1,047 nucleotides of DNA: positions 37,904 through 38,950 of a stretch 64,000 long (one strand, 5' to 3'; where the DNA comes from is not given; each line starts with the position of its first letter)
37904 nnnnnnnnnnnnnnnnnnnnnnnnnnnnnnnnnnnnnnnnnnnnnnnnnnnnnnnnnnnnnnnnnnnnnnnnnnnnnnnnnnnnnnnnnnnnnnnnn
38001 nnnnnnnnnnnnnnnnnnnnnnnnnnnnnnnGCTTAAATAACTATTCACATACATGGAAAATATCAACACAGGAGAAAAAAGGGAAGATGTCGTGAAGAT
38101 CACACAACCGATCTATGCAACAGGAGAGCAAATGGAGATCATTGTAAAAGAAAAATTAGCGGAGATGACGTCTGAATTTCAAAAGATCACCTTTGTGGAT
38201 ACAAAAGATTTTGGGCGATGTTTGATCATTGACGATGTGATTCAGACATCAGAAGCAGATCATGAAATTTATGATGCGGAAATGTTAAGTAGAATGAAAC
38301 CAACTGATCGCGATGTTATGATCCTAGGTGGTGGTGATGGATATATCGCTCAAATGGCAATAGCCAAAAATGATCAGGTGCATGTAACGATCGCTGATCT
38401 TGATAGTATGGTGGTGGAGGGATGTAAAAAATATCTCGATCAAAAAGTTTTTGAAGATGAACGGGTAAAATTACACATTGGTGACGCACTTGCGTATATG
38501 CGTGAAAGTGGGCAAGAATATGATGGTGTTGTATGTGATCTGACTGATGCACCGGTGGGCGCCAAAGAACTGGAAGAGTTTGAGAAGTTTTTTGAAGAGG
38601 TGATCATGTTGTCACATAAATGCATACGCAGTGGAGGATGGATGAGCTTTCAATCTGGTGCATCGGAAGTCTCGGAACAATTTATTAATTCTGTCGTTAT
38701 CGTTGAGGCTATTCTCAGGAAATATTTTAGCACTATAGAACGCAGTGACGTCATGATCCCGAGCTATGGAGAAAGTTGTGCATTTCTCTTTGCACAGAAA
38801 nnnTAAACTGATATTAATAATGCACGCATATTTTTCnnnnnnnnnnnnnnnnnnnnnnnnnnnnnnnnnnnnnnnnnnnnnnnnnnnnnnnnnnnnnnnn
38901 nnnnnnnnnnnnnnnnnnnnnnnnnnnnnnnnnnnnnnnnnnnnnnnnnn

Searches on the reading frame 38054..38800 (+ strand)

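Call 96: search_protein_families(library=pfam, proteins=[window:38054-38800:+], max_evalue=0.001)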
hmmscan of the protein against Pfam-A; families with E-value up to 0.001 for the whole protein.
window:38054-38800:+ (249 aa): 4 families
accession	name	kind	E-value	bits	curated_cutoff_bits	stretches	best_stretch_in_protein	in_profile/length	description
PF01564.23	Spermine_synth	-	4.7e-26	91.9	22.9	1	81-244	15-172/186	Spermine/spermidine synthase domain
PF17284.7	Spermine_synt_N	-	5.8e-10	39.4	22.1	1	23-67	9-53/53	Spermidine synthase tetramerisation domain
PF05175.20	MTS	-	3.6e-06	27.2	23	1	77-197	23-136/170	Methyltransferase small domain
PF13649.12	Methyltransf_25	-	0.00013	23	27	1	89-162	2-71/97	Methyltransferase domain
